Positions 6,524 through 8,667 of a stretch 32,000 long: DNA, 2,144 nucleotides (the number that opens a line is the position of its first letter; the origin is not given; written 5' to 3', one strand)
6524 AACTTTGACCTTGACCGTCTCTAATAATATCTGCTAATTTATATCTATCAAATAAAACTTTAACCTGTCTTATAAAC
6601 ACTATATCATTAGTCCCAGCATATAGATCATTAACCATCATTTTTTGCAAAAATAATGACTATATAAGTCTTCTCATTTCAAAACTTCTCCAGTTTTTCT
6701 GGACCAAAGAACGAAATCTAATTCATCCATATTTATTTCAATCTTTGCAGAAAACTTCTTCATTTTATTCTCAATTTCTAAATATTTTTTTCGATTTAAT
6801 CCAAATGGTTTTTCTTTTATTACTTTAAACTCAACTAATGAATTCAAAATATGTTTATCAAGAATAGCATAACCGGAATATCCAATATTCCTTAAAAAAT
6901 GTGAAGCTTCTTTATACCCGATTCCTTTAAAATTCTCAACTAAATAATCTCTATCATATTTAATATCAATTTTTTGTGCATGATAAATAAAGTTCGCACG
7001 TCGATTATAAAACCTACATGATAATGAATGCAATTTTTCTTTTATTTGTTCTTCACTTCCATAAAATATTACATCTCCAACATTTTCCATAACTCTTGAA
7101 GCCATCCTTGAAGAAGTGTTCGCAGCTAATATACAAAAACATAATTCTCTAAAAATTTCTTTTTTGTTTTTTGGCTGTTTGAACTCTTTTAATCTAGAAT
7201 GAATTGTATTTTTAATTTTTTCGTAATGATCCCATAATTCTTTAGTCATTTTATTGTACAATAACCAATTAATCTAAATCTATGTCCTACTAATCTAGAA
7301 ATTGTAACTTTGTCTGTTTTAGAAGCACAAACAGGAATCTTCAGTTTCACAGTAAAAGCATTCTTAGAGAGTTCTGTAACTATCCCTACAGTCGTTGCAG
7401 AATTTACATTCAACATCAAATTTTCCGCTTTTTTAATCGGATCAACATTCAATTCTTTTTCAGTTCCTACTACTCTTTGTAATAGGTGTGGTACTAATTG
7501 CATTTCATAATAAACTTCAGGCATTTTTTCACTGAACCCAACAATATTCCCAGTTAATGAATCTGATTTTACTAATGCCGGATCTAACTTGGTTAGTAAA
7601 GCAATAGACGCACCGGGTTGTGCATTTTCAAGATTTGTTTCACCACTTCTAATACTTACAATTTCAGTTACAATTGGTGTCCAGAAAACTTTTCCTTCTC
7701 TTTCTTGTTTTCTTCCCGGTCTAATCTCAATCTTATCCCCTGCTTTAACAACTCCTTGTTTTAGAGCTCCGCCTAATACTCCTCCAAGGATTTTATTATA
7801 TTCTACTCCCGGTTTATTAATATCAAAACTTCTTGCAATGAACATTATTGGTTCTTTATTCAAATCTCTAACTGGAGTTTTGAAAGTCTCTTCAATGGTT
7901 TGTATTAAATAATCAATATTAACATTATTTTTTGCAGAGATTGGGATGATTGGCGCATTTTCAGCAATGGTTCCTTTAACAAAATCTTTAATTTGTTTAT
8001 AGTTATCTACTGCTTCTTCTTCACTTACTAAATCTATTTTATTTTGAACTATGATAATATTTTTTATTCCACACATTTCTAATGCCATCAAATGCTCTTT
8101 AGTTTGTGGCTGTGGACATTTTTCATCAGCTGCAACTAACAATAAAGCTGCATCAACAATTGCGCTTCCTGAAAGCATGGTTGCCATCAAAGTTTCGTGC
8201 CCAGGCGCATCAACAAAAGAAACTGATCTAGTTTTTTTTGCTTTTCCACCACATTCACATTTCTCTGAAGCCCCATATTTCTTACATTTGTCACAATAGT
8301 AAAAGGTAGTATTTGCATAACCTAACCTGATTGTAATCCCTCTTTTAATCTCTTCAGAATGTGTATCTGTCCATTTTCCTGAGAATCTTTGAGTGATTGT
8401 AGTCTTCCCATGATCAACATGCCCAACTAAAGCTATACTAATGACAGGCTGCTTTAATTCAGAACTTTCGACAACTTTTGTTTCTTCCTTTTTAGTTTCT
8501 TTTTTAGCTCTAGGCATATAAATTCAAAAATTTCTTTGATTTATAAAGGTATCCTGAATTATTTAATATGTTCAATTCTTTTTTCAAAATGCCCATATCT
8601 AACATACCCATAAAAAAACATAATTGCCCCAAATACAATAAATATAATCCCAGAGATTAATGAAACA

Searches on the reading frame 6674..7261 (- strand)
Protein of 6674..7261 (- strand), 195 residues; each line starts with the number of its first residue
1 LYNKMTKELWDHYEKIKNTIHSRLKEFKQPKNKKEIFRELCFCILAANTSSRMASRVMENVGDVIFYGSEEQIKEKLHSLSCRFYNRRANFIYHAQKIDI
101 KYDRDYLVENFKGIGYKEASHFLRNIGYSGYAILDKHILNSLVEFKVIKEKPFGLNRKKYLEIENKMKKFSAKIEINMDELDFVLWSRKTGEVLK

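Call 50: search_protein_families(library=pfam, proteins=[window:6674-7261:-], max_evalue=0.001)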
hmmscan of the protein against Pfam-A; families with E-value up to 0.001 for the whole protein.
window:6674-7261:- (195 aa): 1 family
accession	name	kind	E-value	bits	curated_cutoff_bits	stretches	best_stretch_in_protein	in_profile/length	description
PF22175.2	Ogg-HhH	-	1.7e-49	168.1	27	1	21-176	2-173/173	8-oxoguanine DNA glycosylase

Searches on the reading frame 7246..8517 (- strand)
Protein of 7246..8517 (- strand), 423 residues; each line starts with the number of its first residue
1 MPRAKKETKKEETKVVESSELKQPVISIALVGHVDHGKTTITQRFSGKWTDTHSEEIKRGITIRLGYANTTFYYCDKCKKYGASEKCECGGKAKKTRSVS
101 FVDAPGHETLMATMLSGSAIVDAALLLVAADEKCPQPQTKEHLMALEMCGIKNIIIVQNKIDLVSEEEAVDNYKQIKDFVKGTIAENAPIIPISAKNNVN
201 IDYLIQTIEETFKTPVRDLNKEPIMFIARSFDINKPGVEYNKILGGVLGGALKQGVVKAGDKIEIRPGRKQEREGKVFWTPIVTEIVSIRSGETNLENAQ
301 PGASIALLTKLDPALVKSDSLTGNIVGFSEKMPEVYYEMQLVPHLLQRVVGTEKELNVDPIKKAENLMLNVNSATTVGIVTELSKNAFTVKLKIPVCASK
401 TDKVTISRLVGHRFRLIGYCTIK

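Call 50: search_protein_families(library=pfam, proteins=[window:7246-8517:-], max_evalue=0.001)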
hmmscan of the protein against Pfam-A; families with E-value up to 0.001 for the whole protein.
window:7246-8517:- (423 aa): 6 families
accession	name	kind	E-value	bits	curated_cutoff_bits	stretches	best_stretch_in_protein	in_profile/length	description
PF00009.33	GTP_EFTU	-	2.3e-31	109.3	26.5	1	24-212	2-186/188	Elongation factor Tu GTP binding domain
PF09173.17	eIF2_C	-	8.4e-28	96.9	22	1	338-422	2-86/86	Initiation factor eIF2 gamma, C terminal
PF03144.31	GTP_EFTU_D2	-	9.9e-08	32.8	30.3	1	245-312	1-61/73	Elongation factor Tu domain 2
PF03193.22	RsgA_GTPase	-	5.1e-06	26.9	30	1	119-210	21-106/174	RsgA GTPase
PF16897.10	MMR_HSR1_Xtn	-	4.2e-05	23.9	35.2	1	153-209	57-101/106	C-terminal region of MMR_HSR1 domain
PF10662.15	PduV-EutP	-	0.00031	21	21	0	101-209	40-142/143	Ethanolamine utilisation - propanediol utilisation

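Call 55: find_homologous_proteins(query=window:7246-8517:-, max_evalue=1e-30)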
Query window:7246-8517:- (423 aa): 8000 proteins with E <= 1e-30 among 8000 candidates; the best 120 are listed.
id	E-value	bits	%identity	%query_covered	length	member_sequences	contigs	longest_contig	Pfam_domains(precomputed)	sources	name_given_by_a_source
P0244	4.8e-277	936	100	100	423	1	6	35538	PF09173.18,PF00009.34,PF03193.23,PF03144.32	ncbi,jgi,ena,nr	ncbi:translation initiation factor IF-2 subunit gamma [Candidatus Woesearchaeota archaeon]|nr:transl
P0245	3.4e-253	858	91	97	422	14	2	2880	PF09173.18,PF00009.34,PF03193.23,PF16897.11,PF03144.32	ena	-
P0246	7.8e-247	837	88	100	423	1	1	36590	PF09173.18,PF00009.34,PF03193.23,PF03144.32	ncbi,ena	-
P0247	6.4e-214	728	76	100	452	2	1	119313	PF09173.18,PF00009.34,PF03193.23,PF03144.32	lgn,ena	-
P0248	5.3e-213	725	79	95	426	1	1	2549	PF09173.18,PF00009.34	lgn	-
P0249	4.0e-211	719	77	100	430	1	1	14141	PF09173.18,PF00009.34,PF03193.23,PF03144.32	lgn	-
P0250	4.0e-211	719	78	95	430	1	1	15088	PF09173.18,PF00009.34,PF03193.23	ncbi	-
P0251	1.0e-210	718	76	100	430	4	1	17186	PF09173.18,PF00009.34,PF03144.32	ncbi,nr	ncbi:MAG: translation initiation factor IF-2 subunit gamma [bacterium]|nr:translation initiation fac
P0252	3.6e-210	716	77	100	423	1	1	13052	PF09173.18,PF00009.34,PF03144.32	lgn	-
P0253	5.7e-210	715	76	99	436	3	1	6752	PF09173.18,PF00009.34,PF03193.23,PF03144.32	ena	-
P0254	1.7e-207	707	75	100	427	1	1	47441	PF09173.18,PF00009.34,PF03193.23,PF03144.32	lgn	-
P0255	2.3e-207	707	75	100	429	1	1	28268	PF09173.18,PF00009.34,PF03144.32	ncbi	-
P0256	1.7e-206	704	76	100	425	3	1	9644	PF09173.18,PF00009.34,PF03144.32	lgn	-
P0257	3.7e-206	703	75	100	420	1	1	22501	PF09173.18,PF00009.34,PF03144.32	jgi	jgi:translation initiation factor 2 subunit 3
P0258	4.6e-204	696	76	95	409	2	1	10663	PF09173.18,PF00009.34,PF03144.32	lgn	-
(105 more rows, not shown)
